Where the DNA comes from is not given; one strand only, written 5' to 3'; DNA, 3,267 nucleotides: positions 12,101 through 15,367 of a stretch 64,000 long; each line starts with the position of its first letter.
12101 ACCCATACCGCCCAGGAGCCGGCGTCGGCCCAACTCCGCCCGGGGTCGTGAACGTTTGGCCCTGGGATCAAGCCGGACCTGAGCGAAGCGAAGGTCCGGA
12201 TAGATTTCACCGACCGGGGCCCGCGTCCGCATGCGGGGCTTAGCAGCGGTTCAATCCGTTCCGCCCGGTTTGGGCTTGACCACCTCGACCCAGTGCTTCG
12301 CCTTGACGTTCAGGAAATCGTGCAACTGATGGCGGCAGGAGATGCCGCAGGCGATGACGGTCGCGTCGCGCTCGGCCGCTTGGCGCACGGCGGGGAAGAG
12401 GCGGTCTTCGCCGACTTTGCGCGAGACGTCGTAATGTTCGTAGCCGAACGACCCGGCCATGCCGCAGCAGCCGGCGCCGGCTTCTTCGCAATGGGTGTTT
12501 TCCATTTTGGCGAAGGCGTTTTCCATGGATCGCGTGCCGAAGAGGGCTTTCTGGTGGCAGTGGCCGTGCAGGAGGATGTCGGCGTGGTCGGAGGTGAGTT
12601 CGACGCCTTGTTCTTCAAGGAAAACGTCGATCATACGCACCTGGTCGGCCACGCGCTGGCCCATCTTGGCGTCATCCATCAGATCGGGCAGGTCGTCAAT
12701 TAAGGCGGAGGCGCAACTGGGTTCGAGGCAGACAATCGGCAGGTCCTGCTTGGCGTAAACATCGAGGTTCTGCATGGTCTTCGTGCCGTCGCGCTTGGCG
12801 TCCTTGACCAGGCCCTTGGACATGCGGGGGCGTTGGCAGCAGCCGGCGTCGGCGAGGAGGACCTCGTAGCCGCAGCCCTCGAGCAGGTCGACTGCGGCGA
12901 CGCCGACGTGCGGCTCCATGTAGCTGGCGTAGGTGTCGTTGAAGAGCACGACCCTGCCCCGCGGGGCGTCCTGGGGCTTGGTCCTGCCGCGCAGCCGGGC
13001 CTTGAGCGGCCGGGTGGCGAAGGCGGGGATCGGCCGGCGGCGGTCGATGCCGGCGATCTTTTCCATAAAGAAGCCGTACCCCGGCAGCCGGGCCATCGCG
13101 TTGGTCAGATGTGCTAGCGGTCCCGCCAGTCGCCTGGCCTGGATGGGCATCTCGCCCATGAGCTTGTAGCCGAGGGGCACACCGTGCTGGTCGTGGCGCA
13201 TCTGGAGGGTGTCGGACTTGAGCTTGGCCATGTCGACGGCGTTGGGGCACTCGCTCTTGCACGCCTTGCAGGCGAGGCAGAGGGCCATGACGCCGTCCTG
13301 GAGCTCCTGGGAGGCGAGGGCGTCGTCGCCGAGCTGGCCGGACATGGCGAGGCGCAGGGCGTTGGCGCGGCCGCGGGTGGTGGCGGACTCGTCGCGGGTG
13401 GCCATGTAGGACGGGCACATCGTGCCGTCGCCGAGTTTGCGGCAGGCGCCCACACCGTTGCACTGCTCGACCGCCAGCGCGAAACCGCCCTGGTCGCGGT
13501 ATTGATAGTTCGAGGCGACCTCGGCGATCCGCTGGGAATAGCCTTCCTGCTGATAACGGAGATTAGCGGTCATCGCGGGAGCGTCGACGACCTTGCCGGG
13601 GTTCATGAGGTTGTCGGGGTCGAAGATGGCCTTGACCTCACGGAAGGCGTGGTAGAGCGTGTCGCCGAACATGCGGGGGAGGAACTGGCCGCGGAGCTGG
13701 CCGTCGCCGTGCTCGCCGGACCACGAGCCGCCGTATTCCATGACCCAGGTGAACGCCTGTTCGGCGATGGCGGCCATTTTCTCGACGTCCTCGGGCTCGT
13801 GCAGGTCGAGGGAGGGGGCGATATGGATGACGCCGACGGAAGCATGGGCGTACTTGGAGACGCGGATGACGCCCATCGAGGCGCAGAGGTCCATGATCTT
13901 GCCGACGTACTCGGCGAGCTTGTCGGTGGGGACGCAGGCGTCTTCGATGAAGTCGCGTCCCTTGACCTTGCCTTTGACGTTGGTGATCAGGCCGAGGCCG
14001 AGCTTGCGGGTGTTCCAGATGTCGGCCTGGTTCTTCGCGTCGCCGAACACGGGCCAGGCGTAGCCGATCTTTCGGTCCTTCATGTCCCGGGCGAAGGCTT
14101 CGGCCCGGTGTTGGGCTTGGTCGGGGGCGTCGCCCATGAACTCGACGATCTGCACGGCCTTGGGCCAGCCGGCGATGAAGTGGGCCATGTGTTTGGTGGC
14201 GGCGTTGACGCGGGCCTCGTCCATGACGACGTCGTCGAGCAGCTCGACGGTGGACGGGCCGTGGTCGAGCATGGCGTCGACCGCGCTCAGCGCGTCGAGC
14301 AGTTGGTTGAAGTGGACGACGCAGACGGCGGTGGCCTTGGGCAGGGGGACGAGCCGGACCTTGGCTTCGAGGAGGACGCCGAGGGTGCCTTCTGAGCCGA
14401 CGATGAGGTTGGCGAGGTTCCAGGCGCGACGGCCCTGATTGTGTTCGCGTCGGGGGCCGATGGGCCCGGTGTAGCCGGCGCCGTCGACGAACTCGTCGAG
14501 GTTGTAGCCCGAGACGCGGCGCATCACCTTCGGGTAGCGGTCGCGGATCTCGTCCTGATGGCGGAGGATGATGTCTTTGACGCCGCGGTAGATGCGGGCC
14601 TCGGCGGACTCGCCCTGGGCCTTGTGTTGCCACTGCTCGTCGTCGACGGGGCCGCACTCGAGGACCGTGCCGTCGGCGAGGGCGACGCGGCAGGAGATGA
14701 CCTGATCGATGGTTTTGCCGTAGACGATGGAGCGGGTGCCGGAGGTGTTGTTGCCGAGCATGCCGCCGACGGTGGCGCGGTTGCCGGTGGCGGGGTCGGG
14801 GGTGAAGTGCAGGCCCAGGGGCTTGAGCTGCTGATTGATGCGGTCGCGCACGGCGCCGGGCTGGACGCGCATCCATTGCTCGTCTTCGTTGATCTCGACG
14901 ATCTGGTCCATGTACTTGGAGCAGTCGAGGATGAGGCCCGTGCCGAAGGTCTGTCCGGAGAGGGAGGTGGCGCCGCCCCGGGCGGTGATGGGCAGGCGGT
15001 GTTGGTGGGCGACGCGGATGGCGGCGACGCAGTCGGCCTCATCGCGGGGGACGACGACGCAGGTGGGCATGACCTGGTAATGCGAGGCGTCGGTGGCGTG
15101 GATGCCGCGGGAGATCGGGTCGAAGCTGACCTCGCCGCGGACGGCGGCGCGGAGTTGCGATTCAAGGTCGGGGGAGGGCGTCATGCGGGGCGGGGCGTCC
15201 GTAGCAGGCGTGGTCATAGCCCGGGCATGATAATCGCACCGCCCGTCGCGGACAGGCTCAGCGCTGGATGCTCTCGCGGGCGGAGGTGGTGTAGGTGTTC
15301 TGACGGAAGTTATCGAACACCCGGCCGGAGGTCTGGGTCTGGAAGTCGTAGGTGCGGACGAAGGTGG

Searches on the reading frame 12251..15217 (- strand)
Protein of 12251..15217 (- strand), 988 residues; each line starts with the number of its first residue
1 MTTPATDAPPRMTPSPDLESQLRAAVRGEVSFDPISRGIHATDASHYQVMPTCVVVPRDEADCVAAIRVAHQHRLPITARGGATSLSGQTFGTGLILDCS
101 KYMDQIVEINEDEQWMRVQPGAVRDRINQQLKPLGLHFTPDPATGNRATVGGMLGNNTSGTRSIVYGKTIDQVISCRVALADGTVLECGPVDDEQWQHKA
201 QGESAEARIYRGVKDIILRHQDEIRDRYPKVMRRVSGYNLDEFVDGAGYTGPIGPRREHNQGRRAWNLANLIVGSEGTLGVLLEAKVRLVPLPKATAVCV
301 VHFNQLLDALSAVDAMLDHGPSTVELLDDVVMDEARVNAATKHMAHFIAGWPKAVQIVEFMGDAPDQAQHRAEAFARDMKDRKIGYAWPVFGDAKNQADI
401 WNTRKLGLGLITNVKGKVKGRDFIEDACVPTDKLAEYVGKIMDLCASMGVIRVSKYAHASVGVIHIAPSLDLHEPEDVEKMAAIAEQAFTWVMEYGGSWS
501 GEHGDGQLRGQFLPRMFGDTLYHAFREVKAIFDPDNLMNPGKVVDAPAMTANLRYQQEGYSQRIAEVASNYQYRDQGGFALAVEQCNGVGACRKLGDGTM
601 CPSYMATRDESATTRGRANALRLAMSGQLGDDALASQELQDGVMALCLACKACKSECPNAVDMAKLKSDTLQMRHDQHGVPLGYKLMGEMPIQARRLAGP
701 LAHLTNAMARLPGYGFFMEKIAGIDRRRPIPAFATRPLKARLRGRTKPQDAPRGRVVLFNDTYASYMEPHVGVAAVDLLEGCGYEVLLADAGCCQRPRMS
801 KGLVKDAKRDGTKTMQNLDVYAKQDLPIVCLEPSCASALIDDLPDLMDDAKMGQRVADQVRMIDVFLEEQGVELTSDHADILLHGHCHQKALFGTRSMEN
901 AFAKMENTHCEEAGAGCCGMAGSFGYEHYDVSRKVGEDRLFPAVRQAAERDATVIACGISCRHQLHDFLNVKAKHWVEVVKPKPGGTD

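Call 7: search_protein_families(library=pfam, proteins=[window:12251-15217:-], max_evalue=0.01)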
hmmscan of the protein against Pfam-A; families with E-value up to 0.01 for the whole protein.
window:12251-15217:- (988 aa): 4 families
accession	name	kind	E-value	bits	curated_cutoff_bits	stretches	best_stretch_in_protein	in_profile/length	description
PF02913.24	FAD-oxidase_C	-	1.7e-47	162.7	21.2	1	292-543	1-248/248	FAD linked oxidases, C-terminal domain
PF01565.28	FAD_binding_4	-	3.2e-38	131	26.4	1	51-189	1-139/139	FAD binding domain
PF13183.11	Fer4_8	-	1.1e-07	32.7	27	1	583-660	2-67/68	4Fe-4S dicluster domain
PF13534.11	Fer4_17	-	1.4e-07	32.3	22.2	1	585-662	1-61/61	4Fe-4S dicluster domain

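Call 8: search_protein_families(library=ncbifam, proteins=[window:12251-15217:-], max_evalue=0.01)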
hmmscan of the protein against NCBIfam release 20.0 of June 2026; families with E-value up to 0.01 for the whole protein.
window:12251-15217:- (988 aa): 11 families
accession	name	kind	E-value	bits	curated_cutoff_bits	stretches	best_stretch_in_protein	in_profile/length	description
NF049975.1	2HglutDHaseYdiJ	equivalog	2.3e-167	558.7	1350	2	24-622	25-615/1018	D-2-hydroxyglutarate dehydrogenase YdiJ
TIGR00387.1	glcD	equivalog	1.1e-69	235.2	567.9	2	263-542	144-413/413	glycolate oxidase subunit GlcD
NF008369.0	PRK11168.1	equivalog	7.8e-57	193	278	1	636-981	49-396/401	anaerobic glycerol-3-phosphate dehydrogenase subunit C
NF008408.0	PRK11230.1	equivalog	4.9e-45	153.9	897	2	266-546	204-474/499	glycolate oxidase subunit GlcD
NF045670.1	quin_L_LdhH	equivalog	3.3e-31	108.3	800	1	635-974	344-699/706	L-lactate dehydrogenase (quinone) large subunit LdhH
TIGR03379.1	glycerol3P_GlpC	equivalog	2.2e-30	105.7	279.9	1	634-979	41-391/397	anaerobic glycerol-3-phosphate dehydrogenase subunit GlpC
NF008434.0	PRK11274.1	equivalog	1.9e-15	56.7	333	1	584-981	23-404/409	glycolate oxidase subunit GlcF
NF008439.0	PRK11282.1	equivalog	8.2e-15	54.5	284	2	62-189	10-137/358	glycolate oxidase subunit GlcE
NF053785.1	DcplphribOxDprE1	equivalog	6.5e-10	38.8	500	1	53-194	17-156/449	decaprenylphosphoryl-beta-D-ribose oxidase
NF004898.0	PRK06259.1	equivalog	7.1e-08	31.5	385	1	600-979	145-477/488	fumarate reductase (CoM/CoB) subunit TfrB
TIGR01678.1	FAD_lactone_ox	subfamily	5.3e-05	22.3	396.8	1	44-193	8-154/438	sugar 1,4-lactone oxidase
